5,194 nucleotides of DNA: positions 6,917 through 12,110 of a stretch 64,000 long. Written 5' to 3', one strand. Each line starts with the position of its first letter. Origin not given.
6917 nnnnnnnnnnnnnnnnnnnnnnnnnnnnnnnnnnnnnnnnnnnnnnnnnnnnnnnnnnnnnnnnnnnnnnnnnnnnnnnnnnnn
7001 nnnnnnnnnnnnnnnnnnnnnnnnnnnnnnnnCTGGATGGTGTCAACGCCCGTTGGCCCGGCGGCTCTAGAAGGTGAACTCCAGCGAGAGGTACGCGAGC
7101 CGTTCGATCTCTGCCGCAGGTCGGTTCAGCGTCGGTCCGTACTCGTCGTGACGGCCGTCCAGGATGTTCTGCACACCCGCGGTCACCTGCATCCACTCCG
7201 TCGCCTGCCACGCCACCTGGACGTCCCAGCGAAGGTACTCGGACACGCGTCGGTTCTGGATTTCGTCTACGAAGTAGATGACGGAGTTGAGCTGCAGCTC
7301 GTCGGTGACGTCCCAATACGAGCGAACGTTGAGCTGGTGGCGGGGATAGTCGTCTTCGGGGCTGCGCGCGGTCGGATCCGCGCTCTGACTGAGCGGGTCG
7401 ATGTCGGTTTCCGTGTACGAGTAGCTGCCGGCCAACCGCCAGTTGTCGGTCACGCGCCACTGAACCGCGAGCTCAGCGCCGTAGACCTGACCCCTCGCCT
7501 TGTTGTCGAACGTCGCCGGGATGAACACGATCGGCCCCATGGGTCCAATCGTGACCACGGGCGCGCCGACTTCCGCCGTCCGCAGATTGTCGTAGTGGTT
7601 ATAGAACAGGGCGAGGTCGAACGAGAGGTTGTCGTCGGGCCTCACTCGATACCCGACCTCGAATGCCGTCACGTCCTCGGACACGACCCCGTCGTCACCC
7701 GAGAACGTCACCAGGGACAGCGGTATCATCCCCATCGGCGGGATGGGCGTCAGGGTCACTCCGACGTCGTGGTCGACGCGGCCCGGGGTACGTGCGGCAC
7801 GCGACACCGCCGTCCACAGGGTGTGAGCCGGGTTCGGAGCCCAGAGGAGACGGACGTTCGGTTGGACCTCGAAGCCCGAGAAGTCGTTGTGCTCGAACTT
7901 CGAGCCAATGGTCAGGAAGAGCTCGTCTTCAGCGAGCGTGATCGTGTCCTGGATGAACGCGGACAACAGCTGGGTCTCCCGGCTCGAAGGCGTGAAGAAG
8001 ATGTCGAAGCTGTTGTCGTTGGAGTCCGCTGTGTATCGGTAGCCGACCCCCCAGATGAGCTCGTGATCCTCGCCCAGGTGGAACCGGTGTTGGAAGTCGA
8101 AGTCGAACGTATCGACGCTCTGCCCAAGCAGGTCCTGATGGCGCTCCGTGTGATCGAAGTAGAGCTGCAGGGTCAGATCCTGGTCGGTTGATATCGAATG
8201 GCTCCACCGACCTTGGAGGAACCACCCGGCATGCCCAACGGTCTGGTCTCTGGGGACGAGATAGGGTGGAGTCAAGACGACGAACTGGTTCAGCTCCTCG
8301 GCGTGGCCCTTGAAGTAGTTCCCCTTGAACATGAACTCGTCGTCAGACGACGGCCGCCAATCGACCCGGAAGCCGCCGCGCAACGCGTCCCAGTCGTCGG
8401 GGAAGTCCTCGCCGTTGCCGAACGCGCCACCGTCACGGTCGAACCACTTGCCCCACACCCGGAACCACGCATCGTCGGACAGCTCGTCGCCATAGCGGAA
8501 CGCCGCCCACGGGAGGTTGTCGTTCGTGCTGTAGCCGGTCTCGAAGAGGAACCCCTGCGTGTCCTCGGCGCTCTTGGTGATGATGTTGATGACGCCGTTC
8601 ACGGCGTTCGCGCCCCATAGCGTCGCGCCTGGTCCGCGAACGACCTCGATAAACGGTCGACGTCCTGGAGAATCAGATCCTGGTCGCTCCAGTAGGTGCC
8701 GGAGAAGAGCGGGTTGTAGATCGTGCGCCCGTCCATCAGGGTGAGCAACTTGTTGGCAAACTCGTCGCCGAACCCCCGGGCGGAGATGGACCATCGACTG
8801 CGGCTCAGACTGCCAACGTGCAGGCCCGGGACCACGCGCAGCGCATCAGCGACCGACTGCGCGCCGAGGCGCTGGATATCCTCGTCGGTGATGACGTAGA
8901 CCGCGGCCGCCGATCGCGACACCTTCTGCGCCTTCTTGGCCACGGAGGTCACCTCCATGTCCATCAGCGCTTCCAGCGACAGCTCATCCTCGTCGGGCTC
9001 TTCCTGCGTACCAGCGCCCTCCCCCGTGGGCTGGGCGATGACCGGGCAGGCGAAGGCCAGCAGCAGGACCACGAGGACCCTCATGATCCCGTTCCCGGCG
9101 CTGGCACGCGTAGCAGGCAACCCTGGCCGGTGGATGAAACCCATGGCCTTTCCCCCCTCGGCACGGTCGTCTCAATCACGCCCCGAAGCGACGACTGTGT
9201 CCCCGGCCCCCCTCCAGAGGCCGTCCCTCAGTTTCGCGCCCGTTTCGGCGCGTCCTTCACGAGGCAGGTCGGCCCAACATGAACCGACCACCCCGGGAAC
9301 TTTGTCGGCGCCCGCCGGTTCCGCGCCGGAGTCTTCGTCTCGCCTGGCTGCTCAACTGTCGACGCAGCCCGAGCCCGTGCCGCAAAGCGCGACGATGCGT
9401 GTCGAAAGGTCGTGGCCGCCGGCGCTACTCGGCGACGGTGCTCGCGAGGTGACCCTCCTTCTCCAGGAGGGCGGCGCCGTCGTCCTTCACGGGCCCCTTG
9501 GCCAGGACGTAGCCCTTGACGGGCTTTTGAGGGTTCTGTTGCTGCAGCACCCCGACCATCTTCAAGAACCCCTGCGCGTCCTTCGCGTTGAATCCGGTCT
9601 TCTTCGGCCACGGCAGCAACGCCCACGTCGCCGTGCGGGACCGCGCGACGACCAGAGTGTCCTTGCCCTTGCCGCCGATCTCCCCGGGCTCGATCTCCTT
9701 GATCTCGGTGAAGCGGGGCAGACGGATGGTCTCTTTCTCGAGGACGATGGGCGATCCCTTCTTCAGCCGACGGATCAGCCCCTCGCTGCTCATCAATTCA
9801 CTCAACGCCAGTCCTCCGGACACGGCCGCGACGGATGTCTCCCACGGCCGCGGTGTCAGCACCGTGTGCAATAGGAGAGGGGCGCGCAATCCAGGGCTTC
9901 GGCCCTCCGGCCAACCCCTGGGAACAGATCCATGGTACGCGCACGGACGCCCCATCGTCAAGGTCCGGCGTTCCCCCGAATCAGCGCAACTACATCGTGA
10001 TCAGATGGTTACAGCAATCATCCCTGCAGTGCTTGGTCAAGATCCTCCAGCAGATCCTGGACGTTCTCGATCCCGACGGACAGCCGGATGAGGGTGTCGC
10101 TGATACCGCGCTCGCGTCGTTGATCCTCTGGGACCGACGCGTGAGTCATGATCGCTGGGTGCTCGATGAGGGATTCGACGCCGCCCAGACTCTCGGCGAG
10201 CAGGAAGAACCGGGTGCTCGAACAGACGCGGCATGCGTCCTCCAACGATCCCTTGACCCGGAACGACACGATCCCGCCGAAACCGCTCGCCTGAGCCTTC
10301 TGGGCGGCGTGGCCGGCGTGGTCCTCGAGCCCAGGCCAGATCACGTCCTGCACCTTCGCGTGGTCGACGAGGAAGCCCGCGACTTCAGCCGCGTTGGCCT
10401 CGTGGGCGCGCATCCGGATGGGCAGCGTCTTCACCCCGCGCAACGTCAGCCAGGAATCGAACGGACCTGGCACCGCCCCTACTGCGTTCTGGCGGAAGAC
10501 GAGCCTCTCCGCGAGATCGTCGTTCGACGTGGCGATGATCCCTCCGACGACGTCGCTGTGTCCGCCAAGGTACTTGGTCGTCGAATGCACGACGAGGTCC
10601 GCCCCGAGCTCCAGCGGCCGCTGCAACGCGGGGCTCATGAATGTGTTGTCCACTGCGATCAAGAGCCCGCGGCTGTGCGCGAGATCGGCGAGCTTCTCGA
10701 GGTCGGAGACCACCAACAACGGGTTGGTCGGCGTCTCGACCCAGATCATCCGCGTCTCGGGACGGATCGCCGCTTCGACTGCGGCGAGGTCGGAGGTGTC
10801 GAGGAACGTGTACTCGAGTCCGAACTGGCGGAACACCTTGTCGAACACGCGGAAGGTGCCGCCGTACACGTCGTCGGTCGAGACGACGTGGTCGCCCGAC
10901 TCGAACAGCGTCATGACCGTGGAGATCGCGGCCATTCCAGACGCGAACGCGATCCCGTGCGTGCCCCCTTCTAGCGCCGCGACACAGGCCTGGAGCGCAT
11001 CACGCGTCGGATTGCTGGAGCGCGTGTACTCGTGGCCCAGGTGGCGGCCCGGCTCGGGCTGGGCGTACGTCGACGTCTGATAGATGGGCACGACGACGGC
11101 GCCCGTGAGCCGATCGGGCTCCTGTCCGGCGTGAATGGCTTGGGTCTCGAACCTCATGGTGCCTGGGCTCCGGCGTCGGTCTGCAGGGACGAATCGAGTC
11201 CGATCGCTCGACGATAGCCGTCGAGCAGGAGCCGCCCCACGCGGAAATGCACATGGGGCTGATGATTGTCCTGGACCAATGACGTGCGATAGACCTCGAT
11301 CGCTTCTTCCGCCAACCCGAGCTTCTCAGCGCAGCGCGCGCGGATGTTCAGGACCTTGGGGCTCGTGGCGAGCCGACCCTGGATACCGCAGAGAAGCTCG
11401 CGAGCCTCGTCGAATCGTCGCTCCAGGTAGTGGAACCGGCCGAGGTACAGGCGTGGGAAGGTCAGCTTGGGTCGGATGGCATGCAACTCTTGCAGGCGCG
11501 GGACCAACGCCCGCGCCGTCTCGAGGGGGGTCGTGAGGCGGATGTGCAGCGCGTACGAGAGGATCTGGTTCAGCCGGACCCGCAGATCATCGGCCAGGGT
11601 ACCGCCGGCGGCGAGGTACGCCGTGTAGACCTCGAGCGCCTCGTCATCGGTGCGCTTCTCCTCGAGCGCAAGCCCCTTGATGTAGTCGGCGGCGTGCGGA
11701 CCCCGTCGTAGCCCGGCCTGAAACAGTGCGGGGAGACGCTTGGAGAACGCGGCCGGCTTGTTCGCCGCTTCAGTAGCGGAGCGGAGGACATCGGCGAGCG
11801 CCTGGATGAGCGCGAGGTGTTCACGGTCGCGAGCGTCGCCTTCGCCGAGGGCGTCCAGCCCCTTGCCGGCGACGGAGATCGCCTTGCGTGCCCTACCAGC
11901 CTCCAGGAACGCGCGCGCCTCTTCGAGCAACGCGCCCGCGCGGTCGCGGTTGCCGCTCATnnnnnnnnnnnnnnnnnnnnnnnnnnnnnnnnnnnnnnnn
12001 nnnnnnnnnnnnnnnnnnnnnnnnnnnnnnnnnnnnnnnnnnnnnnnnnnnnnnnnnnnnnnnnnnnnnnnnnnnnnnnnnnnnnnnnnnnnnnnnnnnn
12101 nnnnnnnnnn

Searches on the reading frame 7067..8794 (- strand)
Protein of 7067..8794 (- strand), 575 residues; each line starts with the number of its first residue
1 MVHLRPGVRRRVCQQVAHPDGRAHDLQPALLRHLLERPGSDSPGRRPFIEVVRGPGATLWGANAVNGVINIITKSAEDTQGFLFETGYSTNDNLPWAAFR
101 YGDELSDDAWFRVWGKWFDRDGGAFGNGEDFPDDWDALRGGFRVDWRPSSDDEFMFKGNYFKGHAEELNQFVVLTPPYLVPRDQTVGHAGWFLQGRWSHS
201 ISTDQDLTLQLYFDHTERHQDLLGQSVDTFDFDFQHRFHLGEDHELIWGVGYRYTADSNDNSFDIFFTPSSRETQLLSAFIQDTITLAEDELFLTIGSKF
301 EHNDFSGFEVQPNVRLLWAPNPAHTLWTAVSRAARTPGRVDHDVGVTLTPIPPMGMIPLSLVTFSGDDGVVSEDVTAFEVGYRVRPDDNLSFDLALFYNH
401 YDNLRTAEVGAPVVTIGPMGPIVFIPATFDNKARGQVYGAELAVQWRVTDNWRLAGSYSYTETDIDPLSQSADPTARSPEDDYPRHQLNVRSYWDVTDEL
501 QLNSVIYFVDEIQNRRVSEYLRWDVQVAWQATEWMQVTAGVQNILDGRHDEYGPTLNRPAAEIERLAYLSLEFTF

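Call 28: search_protein_families(library=pfam, proteins=[window:7067-8794:-], max_evalue=0.00001)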
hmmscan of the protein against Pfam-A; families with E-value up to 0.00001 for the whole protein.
window:7067-8794:- (575 aa): 1 family
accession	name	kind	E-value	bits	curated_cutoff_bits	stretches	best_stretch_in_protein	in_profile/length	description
PF00593.30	TonB_dep_Rec_b-barrel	-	2.1e-32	114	27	1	95-544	31-436/436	TonB dependent receptor-like, beta-barrel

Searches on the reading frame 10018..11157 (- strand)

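Call 28: search_protein_families(library=pfam, proteins=[window:10018-11157:-], max_evalue=0.00001)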
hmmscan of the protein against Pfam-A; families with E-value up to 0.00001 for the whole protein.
window:10018-11157:- (379 aa): 3 families
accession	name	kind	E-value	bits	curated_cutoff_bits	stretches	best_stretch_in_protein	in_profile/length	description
PF01053.26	Cys_Met_Meta_PP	-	8.5e-155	515.4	27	1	4-378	1-381/381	Cys/Met metabolism PLP-dependent enzyme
PF00155.27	Aminotran_1_2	-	2.3e-06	27.5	19.7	1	39-198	30-222/361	Aminotransferase class I and II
PF00266.25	Aminotran_5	-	8e-06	25.5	21.5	0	39-198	36-204/371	Aminotransferase class-V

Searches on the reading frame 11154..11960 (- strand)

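Call 28: search_protein_families(library=pfam, proteins=[window:11154-11960:-], max_evalue=0.00001)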
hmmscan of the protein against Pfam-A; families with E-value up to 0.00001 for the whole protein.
window:11154-11960:- (268 aa): 1 family
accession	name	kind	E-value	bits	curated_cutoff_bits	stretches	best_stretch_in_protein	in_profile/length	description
PF13432.12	TPR_16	-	3.2e-07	31.1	32.7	0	78-119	18-61/65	Tetratricopeptide repeat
